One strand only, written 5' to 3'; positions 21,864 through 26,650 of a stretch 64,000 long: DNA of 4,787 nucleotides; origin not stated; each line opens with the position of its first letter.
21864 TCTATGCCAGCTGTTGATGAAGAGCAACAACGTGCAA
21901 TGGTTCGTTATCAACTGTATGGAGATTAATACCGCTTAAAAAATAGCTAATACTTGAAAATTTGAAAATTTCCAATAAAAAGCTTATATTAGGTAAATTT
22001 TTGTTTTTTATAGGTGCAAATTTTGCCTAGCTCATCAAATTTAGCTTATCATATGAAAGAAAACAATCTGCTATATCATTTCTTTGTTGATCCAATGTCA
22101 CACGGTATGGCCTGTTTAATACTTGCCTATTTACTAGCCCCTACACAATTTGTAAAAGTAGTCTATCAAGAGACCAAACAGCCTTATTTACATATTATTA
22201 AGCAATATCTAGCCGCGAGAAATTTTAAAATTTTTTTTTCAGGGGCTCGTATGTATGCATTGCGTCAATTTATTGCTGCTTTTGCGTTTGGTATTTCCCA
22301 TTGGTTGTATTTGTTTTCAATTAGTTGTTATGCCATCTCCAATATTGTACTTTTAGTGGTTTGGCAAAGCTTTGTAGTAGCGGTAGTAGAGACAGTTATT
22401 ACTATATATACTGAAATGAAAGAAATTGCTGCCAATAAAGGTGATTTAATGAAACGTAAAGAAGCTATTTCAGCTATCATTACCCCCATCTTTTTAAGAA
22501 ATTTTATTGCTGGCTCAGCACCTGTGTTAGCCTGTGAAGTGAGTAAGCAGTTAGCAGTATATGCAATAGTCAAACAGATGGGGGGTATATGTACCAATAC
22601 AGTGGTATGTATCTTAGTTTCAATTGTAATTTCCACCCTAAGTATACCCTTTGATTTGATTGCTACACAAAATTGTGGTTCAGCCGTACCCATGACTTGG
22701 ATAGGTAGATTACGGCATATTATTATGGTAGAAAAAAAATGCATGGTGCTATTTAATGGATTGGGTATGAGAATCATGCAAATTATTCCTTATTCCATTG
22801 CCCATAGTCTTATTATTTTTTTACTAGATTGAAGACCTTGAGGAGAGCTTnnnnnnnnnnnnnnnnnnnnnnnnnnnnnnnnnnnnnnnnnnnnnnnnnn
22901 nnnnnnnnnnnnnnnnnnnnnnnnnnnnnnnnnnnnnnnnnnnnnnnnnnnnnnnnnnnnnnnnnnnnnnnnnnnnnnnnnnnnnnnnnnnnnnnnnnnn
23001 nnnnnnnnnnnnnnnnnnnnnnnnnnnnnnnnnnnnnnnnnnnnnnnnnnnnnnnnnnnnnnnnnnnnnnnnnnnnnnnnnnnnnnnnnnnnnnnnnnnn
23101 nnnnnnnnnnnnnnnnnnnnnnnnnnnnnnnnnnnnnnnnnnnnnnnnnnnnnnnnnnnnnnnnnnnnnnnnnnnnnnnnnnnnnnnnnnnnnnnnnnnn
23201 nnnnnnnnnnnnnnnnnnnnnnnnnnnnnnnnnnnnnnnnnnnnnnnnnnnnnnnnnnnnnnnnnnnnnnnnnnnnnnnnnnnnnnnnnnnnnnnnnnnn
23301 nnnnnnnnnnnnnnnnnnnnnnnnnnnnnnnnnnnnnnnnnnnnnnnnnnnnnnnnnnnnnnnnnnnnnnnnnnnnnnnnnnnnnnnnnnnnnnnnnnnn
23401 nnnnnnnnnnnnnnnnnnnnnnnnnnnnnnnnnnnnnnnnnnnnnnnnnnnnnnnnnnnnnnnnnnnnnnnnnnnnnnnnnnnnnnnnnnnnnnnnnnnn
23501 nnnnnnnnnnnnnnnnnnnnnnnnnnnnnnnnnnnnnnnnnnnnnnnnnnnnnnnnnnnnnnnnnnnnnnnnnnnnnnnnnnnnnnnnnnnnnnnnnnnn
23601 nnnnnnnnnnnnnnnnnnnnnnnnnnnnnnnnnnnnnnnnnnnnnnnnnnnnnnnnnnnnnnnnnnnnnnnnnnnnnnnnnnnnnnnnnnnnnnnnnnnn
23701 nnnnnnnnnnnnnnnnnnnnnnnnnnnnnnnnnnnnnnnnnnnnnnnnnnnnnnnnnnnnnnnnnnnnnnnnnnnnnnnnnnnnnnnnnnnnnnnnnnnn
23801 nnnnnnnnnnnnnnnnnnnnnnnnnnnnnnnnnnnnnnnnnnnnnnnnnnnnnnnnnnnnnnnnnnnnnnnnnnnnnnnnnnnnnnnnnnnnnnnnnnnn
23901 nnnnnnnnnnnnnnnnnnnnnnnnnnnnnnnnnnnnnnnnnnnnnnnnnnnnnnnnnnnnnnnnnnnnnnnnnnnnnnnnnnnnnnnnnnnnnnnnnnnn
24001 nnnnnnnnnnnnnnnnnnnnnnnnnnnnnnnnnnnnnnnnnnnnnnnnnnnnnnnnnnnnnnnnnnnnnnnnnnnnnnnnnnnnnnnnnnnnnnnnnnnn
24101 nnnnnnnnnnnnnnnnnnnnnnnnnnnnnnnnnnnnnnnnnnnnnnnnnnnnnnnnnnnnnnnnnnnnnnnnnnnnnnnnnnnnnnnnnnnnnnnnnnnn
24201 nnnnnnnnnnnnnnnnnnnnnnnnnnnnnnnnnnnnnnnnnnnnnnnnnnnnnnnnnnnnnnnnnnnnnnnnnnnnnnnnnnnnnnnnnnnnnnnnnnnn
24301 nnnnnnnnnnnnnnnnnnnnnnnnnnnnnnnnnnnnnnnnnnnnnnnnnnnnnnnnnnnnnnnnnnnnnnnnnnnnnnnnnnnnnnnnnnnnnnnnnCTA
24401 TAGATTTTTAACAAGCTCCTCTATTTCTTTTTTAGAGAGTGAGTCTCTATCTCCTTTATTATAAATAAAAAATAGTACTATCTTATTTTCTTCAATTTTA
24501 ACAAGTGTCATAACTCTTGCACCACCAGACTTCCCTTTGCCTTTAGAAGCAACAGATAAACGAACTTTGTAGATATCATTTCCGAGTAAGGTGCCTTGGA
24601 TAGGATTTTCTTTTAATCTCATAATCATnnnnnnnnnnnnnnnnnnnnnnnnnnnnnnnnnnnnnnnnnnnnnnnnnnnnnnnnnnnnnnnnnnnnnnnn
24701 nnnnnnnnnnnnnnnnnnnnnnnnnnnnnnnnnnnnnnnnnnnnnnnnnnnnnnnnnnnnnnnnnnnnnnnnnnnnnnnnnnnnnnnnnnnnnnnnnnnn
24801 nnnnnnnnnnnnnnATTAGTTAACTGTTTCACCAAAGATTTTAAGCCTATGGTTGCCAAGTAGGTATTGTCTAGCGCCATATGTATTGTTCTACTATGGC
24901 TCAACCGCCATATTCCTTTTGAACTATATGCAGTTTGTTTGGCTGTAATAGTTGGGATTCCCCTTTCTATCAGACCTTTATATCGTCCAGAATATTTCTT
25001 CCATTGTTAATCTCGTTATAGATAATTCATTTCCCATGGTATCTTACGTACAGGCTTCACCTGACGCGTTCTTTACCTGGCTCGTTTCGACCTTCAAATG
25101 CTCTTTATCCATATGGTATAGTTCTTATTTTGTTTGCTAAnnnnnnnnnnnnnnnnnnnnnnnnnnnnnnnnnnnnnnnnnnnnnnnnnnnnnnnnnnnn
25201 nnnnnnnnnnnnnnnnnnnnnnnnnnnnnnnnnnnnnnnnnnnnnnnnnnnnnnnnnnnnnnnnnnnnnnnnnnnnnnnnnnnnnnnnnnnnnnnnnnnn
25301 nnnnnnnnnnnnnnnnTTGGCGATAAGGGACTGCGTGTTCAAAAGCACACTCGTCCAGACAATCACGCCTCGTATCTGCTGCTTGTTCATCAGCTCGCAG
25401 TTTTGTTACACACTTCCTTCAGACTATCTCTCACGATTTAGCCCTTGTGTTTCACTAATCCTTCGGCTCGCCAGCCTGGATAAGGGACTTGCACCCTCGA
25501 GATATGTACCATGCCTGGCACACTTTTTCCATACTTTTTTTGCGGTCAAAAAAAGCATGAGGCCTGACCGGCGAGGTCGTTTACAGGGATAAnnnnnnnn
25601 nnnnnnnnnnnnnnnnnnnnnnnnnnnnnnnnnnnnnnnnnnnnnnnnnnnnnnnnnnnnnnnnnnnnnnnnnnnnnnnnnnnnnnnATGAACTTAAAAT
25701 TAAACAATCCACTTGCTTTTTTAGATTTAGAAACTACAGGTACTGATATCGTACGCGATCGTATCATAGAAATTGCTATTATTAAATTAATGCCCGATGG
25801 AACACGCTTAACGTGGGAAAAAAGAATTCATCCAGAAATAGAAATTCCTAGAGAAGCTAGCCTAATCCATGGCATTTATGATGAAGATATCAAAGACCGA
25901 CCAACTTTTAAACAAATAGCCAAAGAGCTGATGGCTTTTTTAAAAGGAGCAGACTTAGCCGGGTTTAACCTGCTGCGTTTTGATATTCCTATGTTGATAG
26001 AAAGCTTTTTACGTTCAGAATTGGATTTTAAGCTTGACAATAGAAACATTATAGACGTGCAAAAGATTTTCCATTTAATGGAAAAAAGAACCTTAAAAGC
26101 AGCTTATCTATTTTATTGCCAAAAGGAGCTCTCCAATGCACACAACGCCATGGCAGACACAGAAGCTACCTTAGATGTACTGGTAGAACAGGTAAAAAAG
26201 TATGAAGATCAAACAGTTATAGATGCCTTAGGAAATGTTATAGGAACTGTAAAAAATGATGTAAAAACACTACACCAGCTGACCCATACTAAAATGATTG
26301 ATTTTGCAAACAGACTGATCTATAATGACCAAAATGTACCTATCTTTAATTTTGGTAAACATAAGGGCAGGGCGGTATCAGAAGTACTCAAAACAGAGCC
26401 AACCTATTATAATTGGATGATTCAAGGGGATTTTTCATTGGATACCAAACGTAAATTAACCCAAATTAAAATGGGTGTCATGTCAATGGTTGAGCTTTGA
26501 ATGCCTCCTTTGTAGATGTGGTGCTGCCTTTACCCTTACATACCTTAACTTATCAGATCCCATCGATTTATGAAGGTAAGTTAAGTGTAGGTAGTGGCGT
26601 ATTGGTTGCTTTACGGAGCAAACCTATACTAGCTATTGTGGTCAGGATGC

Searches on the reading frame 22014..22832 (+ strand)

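Call 37: search_protein_families(library=pfam, proteins=[window:22014-22832:+], max_evalue=0.001)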
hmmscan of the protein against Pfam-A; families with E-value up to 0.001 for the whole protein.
window:22014-22832:+ (272 aa): 1 family
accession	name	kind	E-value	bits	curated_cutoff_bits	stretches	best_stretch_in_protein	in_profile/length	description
PF00153.32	Mito_carr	-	1.8e-05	24.8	22.3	0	26-91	8-80/96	Mitochondrial carrier protein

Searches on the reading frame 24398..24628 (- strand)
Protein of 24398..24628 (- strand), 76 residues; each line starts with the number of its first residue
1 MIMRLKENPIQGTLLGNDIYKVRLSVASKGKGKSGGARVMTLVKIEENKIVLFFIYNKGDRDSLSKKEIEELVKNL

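Call 34: find_encoding_contigs(protein=window:24398-24628:-, flank=5000, max_places=6)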
Protein window:24398-24628:- (76 aa): no gene with exactly this product is on record in the collection.

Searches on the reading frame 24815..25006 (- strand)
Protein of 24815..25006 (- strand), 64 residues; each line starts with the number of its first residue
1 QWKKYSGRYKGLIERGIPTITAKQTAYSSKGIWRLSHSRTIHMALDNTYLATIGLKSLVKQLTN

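Call 13: find_homologous_proteins(query=window:24815-25006:-, max_evalue=0.00001)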
Query seq(64 aa): no candidate shares three 5-residue words with the query. No homologue found.

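Call 42: search_protein_representatives(protein=window:24815-25006:-)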
Query: 64 residues. Proteins with E-value up to 0.001 (for the whole library): 72; up to 1e-10: 1; up to 1e-30: 0. The best 72 are listed.
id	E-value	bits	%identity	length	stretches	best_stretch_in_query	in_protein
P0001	1.3e-11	60.2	42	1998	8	16-52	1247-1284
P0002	8.0e-10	54.5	55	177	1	1-60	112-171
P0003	1.4e-08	50.7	39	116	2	1-58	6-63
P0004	3.9e-08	49.2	49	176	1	1-59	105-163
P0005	3.6e-07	46.2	41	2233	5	16-52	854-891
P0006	5.9e-07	45.5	41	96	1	1-58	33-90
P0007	9.5e-07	44.9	45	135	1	1-58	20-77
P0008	3.1e-06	43.3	37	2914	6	16-54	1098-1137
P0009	3.6e-06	43.1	45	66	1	1-58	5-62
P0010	6.5e-06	42.3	48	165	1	1-58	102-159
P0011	6.5e-06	42.3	45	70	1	1-60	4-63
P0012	7.8e-06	42.0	44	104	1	1-59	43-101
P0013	1.1e-05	41.5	45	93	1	2-59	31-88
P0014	1.8e-05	40.8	46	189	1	1-59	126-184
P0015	2.2e-05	40.6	46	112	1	1-59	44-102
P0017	3.7e-05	39.9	46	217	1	1-56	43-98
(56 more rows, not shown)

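Call 45: find_related_loci(query=window:24815-25006:-, collection=metagenome_contigs, flank=3000)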
Query window:24815-25006:- (64 aa) in metagenome_contigs; peptide patterns used: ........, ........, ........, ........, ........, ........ (x = any residue, [..] = any of these).
600 stretches matched a pattern, but none encodes a relative of the query by tblastn (E <= 1e-3).

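Call 62: list_cluster_members(proteins=[P0002, P0004, P0010, P0014, P0017])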
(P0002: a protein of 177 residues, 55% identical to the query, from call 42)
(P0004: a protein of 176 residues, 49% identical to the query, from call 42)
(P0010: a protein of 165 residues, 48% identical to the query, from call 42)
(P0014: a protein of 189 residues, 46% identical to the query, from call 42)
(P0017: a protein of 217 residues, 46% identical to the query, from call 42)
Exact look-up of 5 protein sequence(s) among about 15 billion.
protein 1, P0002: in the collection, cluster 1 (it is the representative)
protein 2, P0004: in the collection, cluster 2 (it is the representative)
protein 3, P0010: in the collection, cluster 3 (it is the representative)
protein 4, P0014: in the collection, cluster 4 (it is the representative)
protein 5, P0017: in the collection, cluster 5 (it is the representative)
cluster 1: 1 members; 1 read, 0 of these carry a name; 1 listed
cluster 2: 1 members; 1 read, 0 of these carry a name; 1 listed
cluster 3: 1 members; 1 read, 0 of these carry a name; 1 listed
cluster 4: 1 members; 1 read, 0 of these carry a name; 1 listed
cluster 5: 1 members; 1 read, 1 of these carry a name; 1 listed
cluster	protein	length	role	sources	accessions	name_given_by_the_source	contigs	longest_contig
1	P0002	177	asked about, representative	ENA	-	-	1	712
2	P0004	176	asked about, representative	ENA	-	-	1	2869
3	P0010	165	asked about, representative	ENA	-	-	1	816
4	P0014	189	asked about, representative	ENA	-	-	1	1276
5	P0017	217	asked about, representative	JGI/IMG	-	hypothetical protein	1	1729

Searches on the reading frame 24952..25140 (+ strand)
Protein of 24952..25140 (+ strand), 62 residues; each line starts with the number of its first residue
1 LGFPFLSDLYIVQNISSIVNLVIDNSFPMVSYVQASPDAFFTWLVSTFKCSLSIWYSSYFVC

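Call 67: find_encoding_contigs(protein=window:24952-25140:+, flank=4000, max_places=10)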
Protein window:24952-25140:+ (62 aa): no gene with exactly this product is on record in the collection.

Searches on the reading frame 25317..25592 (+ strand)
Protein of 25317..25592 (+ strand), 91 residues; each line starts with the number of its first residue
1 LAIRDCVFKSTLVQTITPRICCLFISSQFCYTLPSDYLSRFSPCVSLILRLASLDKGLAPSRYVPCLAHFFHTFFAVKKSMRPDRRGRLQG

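Call 68: find_encoding_contigs(protein=window:25317-25592:+, flank=4000, max_places=10)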
Protein window:25317-25592:+ (91 aa): no gene with exactly this product is on record in the collection.

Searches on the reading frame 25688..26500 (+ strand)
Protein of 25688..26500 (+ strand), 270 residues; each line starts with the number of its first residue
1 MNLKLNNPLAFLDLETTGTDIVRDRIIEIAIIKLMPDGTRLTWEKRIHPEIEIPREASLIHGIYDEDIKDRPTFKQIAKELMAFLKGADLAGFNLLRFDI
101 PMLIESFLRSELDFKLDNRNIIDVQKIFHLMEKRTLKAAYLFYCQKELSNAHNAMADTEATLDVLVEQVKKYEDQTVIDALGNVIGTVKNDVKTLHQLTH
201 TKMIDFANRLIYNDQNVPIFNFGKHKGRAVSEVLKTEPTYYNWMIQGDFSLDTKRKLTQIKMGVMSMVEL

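Call 7: find_encoding_contigs(protein=window:25688-26500:+, flank=3000, max_places=6)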
Protein window:25688-26500:+ (270 aa): 1 contig read that carries it; 1 place shown.
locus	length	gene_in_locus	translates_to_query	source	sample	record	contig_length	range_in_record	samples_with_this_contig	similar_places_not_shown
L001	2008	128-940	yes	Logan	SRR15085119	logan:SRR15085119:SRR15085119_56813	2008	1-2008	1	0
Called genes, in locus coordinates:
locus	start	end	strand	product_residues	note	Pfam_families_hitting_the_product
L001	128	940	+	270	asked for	PF00929:RNase_T, PF20600:ExoX-like_C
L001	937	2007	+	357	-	?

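Call 37: search_protein_families(library=pfam, proteins=[window:25688-26500:+], max_evalue=0.001)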
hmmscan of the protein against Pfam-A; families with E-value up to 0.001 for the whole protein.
window:25688-26500:+ (270 aa): 4 families
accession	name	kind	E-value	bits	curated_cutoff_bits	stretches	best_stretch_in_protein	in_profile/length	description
PF00929.31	RNase_T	-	2.1e-20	74.3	24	1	11-165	2-164/164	Exonuclease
PF20600.3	ExoX-like_C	-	8.9e-13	47.8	26.5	1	220-246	1-27/30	Exodeoxyribonuclease X-like C-terminal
PF16473.11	Rv2179c-like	-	0.00015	21.9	27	0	11-161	4-169/177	3'-5' exoribonuclease Rv2179c-like domain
PF13482.12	RNase_H_2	-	0.00083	19.8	22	0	11-150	2-115/165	RNase_H superfamily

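Call 54: find_homologous_proteins(query=window:25688-26500:+, max_evalue=1e-20)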
Query window:25688-26500:+ (270 aa): 7540 proteins with E <= 1e-20 among 8000 candidates; the best 120 are listed.
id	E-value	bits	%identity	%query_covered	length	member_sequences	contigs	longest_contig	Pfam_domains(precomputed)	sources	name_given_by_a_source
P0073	1.7e-164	563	95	98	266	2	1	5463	PF00929.32,PF20600.4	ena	-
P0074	3.2e-138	477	78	98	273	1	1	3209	PF00929.32,PF20600.4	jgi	jgi:DNA polymerase-3 subunit epsilon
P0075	6.6e-136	470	75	99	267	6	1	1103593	PF00929.32,PF20600.4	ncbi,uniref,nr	ncbi:Exonuclease [Cardinium endosymbiont of Sogatella furcifera]|uniref:3'-5' exonuclease n=1 Tax=Ca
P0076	9.4e-136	469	76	97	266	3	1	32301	PF00929.32,PF20600.4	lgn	-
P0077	2.4e-135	468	75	98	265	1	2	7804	PF00929.32,PF20600.4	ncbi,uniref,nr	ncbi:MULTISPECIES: 3'-5' exonuclease [Candidatus Cardinium]|uniref:3'-5' exonuclease n=1 Tax=Candida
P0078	2.6e-135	468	77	98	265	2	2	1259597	PF00929.32,PF20600.4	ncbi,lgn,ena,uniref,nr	ncbi:MAG: 3'-5' exonuclease [Candidatus Cardinium sp.]|uniref:3'-5' exonuclease n=1 Tax=Cardinium en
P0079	3.8e-135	467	77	98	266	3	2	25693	PF00929.32,PF20600.4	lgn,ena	-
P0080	1.1e-134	466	75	98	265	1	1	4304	PF00929.32,PF16473.12,PF20600.4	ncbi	-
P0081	2.7e-134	464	75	98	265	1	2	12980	PF00929.32,PF20600.4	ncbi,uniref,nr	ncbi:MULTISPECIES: 3'-5' exonuclease [unclassified Candidatus Cardinium]|uniref:3'-5' exonuclease n=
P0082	7.5e-134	463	76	98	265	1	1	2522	PF00929.32,PF20600.4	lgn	-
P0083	1.2e-133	462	77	98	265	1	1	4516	PF00929.32,PF20600.4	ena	-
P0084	3.6e-133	461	75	98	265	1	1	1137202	PF00929.32,PF20600.4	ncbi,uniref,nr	ncbi:3'-5' exonuclease [Cardinium endosymbiont of Oedothorax gibbosus]|uniref:3'-5' exonuclease n=1 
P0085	3.3e-132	457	75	97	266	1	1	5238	PF00929.32,PF13482.13,PF20600.4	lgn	-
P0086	3.1e-131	454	73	99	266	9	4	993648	PF00929.32,PF20600.4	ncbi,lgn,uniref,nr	ncbi:3'-5' exonuclease [Cardinium endosymbiont of Bemisia tabaci]|uniref:3'-5' exonuclease n=1 Tax=C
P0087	5.1e-131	454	75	97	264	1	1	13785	PF00929.32,PF20600.4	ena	-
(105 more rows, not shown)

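Call 55: find_encoding_contigs(protein=P0073, flank=6000, max_places=4)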
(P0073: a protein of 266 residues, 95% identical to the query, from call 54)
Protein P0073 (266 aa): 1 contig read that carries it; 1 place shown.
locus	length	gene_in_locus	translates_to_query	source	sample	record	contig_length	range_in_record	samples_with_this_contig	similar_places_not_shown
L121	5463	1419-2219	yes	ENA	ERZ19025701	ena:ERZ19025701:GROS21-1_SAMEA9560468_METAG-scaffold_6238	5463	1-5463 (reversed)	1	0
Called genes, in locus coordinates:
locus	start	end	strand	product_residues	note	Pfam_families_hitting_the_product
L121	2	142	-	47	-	?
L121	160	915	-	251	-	-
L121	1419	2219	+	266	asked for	PF00929:RNase_T, PF20600:ExoX-like_C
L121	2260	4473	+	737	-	PF17764:PriA_3primeBD, PF00270:DEAD, PF04851:ResIII, PF18319:Zn_ribbon_PriA, PF00271:Helicase_C, PF18074:PriA_C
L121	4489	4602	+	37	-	-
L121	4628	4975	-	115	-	-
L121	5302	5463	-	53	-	?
